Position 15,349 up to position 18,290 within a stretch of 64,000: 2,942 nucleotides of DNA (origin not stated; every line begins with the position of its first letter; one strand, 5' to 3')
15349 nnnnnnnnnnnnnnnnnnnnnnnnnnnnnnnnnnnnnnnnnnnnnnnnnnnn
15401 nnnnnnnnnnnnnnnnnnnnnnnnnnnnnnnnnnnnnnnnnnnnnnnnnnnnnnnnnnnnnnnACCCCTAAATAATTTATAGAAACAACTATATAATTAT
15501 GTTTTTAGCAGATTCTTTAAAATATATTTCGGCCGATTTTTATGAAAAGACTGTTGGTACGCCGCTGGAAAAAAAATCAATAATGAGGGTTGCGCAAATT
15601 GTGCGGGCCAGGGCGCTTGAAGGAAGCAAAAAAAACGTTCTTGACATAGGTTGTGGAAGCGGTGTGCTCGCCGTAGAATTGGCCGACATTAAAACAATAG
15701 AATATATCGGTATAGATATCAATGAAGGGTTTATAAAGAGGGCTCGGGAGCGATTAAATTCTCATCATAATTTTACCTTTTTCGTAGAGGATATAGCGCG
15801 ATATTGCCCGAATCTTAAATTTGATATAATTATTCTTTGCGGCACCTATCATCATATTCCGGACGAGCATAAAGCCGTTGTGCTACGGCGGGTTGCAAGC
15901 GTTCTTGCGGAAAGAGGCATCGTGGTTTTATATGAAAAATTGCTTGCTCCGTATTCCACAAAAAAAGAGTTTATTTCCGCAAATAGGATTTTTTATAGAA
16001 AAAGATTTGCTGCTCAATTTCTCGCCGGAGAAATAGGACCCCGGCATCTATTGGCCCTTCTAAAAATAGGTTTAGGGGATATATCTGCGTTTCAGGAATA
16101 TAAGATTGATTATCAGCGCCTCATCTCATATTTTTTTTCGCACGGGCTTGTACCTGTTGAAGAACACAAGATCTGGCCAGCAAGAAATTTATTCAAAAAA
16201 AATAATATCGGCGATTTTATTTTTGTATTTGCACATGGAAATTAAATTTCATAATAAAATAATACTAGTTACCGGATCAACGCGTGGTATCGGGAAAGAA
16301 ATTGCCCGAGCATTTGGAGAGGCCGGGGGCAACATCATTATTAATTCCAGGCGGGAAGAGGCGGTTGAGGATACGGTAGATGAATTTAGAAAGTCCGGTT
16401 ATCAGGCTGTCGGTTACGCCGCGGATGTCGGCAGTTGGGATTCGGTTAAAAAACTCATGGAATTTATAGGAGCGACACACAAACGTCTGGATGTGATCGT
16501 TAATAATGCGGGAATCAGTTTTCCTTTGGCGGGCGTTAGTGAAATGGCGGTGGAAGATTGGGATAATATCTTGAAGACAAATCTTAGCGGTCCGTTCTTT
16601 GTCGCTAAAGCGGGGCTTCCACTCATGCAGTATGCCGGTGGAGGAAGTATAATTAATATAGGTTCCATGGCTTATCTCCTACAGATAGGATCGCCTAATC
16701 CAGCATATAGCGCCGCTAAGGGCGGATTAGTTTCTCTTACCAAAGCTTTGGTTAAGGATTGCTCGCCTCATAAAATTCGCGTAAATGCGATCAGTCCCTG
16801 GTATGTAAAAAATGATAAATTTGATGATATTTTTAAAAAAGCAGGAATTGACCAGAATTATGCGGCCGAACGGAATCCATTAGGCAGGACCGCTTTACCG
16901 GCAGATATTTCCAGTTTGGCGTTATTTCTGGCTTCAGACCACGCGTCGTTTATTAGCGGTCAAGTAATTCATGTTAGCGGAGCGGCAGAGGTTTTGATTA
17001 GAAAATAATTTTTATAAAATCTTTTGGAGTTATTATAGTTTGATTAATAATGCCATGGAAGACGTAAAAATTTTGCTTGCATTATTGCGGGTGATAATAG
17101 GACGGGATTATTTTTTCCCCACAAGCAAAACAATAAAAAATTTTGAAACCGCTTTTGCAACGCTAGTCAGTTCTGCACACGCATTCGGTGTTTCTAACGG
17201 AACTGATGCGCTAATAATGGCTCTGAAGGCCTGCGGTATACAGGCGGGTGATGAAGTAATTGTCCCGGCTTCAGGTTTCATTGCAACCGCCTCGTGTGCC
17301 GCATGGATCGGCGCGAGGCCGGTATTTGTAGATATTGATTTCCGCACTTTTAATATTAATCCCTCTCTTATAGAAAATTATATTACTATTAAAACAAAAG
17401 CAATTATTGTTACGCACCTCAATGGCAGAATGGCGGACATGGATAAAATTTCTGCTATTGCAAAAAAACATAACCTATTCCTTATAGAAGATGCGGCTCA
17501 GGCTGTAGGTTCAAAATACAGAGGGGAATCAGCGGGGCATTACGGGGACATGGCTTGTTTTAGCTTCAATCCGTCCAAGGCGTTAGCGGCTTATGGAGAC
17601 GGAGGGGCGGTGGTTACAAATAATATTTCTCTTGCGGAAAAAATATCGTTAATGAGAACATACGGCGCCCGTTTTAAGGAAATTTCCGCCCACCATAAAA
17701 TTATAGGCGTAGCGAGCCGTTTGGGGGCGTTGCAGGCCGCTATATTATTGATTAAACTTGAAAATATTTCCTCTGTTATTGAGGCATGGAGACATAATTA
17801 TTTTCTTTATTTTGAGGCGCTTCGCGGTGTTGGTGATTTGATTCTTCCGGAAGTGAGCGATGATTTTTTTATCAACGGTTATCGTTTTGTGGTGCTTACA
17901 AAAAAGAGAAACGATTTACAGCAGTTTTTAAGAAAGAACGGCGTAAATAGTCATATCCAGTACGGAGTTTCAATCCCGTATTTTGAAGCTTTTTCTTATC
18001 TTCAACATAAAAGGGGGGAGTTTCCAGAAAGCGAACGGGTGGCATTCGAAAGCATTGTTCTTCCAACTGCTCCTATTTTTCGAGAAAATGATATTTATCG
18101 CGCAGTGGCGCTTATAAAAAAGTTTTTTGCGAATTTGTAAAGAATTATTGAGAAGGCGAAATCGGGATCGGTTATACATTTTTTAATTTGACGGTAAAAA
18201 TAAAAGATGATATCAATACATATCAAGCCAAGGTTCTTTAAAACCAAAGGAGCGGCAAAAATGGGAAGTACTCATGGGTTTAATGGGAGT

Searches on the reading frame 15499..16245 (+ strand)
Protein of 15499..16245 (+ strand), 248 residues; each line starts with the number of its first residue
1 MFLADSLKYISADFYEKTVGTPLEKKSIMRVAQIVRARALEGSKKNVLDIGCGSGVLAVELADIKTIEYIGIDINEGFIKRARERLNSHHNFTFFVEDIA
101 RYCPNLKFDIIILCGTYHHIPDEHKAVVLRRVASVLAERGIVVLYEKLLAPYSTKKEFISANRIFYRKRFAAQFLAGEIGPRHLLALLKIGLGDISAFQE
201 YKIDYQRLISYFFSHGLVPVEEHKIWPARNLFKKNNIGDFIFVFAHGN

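Call 4: search_protein_families(library=pfam, proteins=[window:15499-16245:+], max_evalue=0.01)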
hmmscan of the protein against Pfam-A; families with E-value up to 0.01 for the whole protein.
window:15499-16245:+ (248 aa): 20 families
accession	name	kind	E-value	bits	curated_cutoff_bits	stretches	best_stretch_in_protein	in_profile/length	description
PF13649.12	Methyltransf_25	-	6.4e-19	68.9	27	1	47-140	1-97/97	Methyltransferase domain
PF13847.12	Methyltransf_31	-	1.8e-18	67.1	27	1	43-144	3-109/145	Methyltransferase domain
PF08242.18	Methyltransf_12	-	3.8e-17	63.3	30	1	48-141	1-97/98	Methyltransferase domain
PF13489.12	Methyltransf_23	-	2.5e-15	57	27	1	37-146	14-118/164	Methyltransferase domain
PF08241.18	Methyltransf_11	-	2.8e-14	53.9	21.2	1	48-143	1-94/95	Methyltransferase domain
PF05401.17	NodS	-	5.4e-09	36.6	24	1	30-140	30-140/201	Nodulation protein S (NodS)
PF05175.20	MTS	-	9.2e-09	35.6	23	1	43-140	31-134/170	Methyltransferase small domain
PF06325.19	PrmA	-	1.3e-07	31.9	22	1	43-112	161-231/296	Ribosomal protein L11 methyltransferase (PrmA)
PF00891.24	Methyltransf_2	-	1.3e-06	28.4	22.3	1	18-151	38-171/210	O-methyltransferase domain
PF00398.26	RrnaAD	-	2.7e-06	27.1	24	1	31-100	19-86/263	Ribosomal RNA adenine dimethylase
PF05891.18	Methyltransf_PK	-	2.8e-06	27.4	27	1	41-147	53-162/218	AdoMet dependent proline di-methyltransferase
PF02353.26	CMAS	-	1.5e-05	24.9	27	1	2-146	24-166/273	Mycolic acid cyclopropane synthetase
PF07021.18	MetW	-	6.2e-05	23.2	21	1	41-120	13-88/193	Methionine biosynthesis protein MetW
PF01209.24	Ubie_methyltran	-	6.8e-05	22.8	20.1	1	41-146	47-153/233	ubiE/COQ5 methyltransferase family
PF03291.22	mRNA_G-N7_MeTrfase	-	7.8e-05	22.4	26.6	1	33-90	51-108/315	mRNA (guanine-N(7))-methyltransferase domain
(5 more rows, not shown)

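Call 5: search_protein_families(library=ncbifam, proteins=[window:15499-16245:+], max_evalue=0.001)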
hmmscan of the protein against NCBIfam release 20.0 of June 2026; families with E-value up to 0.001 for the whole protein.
window:15499-16245:+ (248 aa): 51 families (the best 25 are shown)
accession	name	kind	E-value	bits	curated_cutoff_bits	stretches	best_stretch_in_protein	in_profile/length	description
NF043040.1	corrin_prot_MT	hypoth_equivalog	1.3e-15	57.4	180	1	31-164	30-167/216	corrinoid protein-associated methyltransferase CpaM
TIGR02021.1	BchM-ChlM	equivalog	1.7e-12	47.2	158.9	1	39-141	52-152/218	magnesium protoporphyrin IX methyltransferase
TIGR01983.1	UbiG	equivalog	5.3e-12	45.5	102.95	1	35-144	49-151/228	bifunctional 2-polyprenyl-6-hydroxyphenol methylase/3-demethylubiquinol 3-O-methyltransferase UbiG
NF041650.1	nod_mtase_NodS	equivalog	7.9e-11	42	300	1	29-143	24-138/190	nodulation methyltransferase NodS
NF040539.1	AST_met_ArsM_2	exception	3.2e-10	40.3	240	1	39-144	52-163/262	putative arsinothricin biosynthesis methyltransferase ArsM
NF053839.1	CPFASynBruc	equivalog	2.6e-09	36.6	600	1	2-145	136-277/410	cyclopropane fatty acid synthase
NF011529.0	PRK14968.1-3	equivalog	3.4e-09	36.4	162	1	40-122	31-111/198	putative methyltransferase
TIGR02072.1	BioC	equivalog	4.8e-09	36.4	184.95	1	32-144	24-132/244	malonyl-ACP O-methyltransferase BioC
TIGR00740.1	TIGR00740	equivalog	1.2e-08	35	193.3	1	29-149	41-164/239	carboxy-S-adenosyl-L-methionine synthase CmoA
NF002463.0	PRK01683.1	equivalog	2e-08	34.2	297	1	32-142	20-126/258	trans-aconitate 2-methyltransferase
TIGR01934.1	MenG_MenH_UbiE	subfamily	3.2e-08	33.1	158.35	1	38-148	34-145/223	ubiquinone/menaquinone biosynthesis methyltransferase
NF041537.1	ArsM_AhpD_UU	exception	3.4e-08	32.7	510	1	45-156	78-192/345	arsenite methyltransferase/AhpD domain selenoprotein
TIGR03534.1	RF_mod_PrmC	equivalog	3.7e-08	33.1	199.1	1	40-112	85-161/253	peptide chain release factor N(5)-glutamine methyltransferase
TIGR00537.1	hemK_rel_arch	hypoth_equivalog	1.2e-07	31.7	87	1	43-127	19-102/179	HemK2/MTQ2 family protein methyltransferase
NF008686.0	PRK11705.1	equivalog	1.4e-07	30.9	400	1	21-145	146-266/383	cyclopropane fatty acyl phospholipid synthase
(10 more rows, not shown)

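Call 97: search_solved_structures(query=window:15499-16242:+, max_evalue=0.00001)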
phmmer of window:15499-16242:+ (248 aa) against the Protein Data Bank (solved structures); distinct sequences matched with E-value up to 0.00001: 23.
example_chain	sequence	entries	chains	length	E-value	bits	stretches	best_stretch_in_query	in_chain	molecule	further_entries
5wp4_A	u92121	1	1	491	4.4e-09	39.6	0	33-158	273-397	Phosphoethanolamine N-methyltransferase 1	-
3dtn_A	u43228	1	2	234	7.5e-09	38.8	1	40-144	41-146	Putative Methyltransferase MM_2633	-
3bus_A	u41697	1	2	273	1.2e-08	38.2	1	44-163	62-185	Methyltransferase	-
9fd3_A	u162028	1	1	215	5.1e-08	36.1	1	45-157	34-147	SAM-dependent methyltransferase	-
9fcy_A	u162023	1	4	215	5.2e-08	36.1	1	45-157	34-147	SAM-dependent methyltransferase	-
9fcd_A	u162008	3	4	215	5.2e-08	36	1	45-157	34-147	SAM-dependent methyltransferase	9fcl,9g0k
5wp5_A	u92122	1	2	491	9.8e-08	35.2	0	41-130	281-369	Phosphomethylethanolamine N-methyltransferase 2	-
9fce_A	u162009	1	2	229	2.1e-07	34.1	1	40-154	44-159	SAM dependent methyltransferase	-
1ve3_A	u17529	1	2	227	4.5e-07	33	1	44-147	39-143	hypothetical protein PH0226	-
9fcx_A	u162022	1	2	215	5e-07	32.8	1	45-157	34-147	SAM-dependent methyltransferase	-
9fcs_A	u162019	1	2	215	5e-07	32.8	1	45-157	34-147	SAM-dependent methyltransferase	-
6uv6_A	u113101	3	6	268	7.5e-07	32.3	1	44-146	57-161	D-glucose O-methyltransferase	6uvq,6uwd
6mro_A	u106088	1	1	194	8e-07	32.2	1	46-141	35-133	methyl transferase from Methanosarcina acetivorans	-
8gdu_A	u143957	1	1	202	9e-07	32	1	46-141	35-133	Methyltransferase domain-containing protein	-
8rdl_A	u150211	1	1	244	1.2e-06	31.6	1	44-146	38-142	ToxA protein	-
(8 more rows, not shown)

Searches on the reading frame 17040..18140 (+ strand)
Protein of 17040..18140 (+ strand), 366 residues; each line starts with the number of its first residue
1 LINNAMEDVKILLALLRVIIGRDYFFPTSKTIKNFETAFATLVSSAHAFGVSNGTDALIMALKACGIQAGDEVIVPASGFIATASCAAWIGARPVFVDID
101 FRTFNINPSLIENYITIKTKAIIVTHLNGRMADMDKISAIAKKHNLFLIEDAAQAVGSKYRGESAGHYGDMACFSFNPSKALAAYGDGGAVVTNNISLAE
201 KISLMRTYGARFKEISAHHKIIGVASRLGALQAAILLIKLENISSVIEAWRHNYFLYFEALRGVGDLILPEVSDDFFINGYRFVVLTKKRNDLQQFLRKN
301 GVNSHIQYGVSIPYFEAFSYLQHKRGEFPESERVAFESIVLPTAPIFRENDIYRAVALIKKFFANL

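Call 4: search_protein_families(library=pfam, proteins=[window:17040-18140:+], max_evalue=0.01)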
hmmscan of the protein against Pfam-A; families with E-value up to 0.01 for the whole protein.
window:17040-18140:+ (366 aa): 5 families
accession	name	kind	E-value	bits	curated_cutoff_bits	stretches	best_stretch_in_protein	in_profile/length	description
PF01041.23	DegT_DnrJ_EryC1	-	9.3e-93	311.7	19.8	1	28-357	22-357/360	DegT/DnrJ/EryC1/StrS aminotransferase family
PF00155.27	Aminotran_1_2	-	7.7e-09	35.6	19.7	1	25-194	37-234/361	Aminotransferase class I and II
PF00266.25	Aminotran_5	-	8.8e-07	28.7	21.5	1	51-159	67-183/371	Aminotransferase class-V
PF01053.26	Cys_Met_Meta_PP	-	1.9e-06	27.2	27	1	30-157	52-179/381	Cys/Met metabolism PLP-dependent enzyme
PF01212.27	Beta_elim_lyase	-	0.0001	22.2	27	1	27-214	29-232/288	Beta-eliminating lyase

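Call 5: search_protein_families(library=ncbifam, proteins=[window:17040-18140:+], max_evalue=0.001)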
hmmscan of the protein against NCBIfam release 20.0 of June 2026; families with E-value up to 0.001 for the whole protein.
window:17040-18140:+ (366 aa): 29 families (the best 25 are shown)
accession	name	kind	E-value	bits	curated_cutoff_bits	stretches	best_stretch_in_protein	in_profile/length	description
TIGR04181.1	NHT_00031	hypoth_equivalog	7.3e-60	202.7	420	1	27-343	27-358/359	LegC family aminotransferase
TIGR03588.1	PseC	equivalog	2.9e-57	194.3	423.5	1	23-361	23-378/380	UDP-4-amino-4,6-dideoxy-N-acetyl-beta-L-altrosamine transaminase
TIGR04427.1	PLP_DesI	equivalog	1.2e-55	189.3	650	1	13-360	35-380/390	dTDP-4-dehydro-6-deoxyglucose aminotransferase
NF008687.0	PRK11706.1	equivalog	6.8e-55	186.3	375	1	36-363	37-374/375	dTDP-4-amino-4,6-dideoxygalactose transaminase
TIGR02379.1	ECA_wecE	subfamily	1.3e-48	165.7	434.85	1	39-308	40-321/376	dTDP-4-amino-4,6-dideoxy-D-glucose transaminase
NF011936.0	PRK15407.1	equivalog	7.7e-48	163.3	423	2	23-209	58-251/440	lipopolysaccharide biosynthesis protein RfbH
NF008658.2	PRK11658.1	equivalog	3.8e-43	147.6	631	1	28-361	31-375/379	UDP-4-amino-4-deoxy-L-arabinose aminotransferase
NF005816.0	PRK07682.1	equivalog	2.2e-10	39.8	620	1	54-153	99-204/390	aminotransferase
NF041364.1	GntC_guanitoxin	equivalog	9.9e-10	37.8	415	1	52-152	66-174/356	guanitoxin biosynthesis PLP-dependent (S)-gamma-hydroxy-L-arginine cyclodehydratase GntC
NF005817.0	PRK07683.1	equivalog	2.5e-09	36.3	575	1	55-152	99-201/387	aminotransferase A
NF004975.0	PRK06348.1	equivalog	1.3e-07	30.9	549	1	32-152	76-202/384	pyridoxal phosphate-dependent aminotransferase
NF006095.0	PRK08247.1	equivalog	1.5e-07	30.5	585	1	21-156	44-178/369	methionine biosynthesis PLP-dependent protein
NF043007.1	CysBLyMetC_Staph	equivalog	2.2e-07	30.1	700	1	33-206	54-224/378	cystathionine beta-lyase MetC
TIGR01977.1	am_tr_V_EF2568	hypoth_equivalog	4.7e-07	29.2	377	1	45-197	62-217/376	cysteine desulfurase family protein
NF004770.0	PRK06108.1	subfamily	5.9e-07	28.6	422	1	36-152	87-210/396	pyridoxal phosphate-dependent aminotransferase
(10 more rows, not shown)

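Call 98: search_solved_structures(query=window:17040-18137:+, max_evalue=1e-20)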
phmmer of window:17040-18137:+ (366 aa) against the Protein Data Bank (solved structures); distinct sequences matched with E-value up to 1e-20: 53.
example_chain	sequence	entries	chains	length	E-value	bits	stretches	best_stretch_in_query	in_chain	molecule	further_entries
3frk_A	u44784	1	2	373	5.1e-75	255.9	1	21-344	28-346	QdtB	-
7b0d_A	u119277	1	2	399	2.7e-70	240.4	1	16-362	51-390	Glutamine--scyllo-inositol transaminase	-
7n63_A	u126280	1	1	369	1.5e-60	208.4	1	17-363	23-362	Putative aminotransferase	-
5u1z_A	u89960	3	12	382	5.7e-60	206.4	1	26-361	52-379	Putative aminotransferase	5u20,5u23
5u21_A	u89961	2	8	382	3.9e-59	203.7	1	26-361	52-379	Putative aminotransferase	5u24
2oga_A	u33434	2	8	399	1.6e-57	198.4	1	15-361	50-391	Transaminase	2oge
3uwc_A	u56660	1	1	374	7.1e-56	192.9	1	16-363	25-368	Nucleotide-sugar aminotransferase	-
3nyu_A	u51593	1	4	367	4.6e-55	190.3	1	18-347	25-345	Aminotransferase WbpE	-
3nu7_A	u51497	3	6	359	4.6e-55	190.3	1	18-347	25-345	Aminotransferase WbpE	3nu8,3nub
3nys_A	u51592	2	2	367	3.1e-54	187.6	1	18-347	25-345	Aminotransferase WbpE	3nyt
8e75_A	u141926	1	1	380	3.2e-50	174.4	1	33-352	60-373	DegT/DnrJ/EryC1/StrS aminotransferase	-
8e77_A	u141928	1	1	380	3.2e-50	174.4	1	33-352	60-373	DegT/DnrJ/EryC1/StrS aminotransferase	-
3bn1_A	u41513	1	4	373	7.3e-50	173.2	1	29-268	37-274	Perosamine synthetase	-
3dr7_A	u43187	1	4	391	8e-50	173.1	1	29-268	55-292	Putative perosamine synthetase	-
3dr4_A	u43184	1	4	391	1.2e-49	172.5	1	29-268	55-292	Putative perosamine synthetase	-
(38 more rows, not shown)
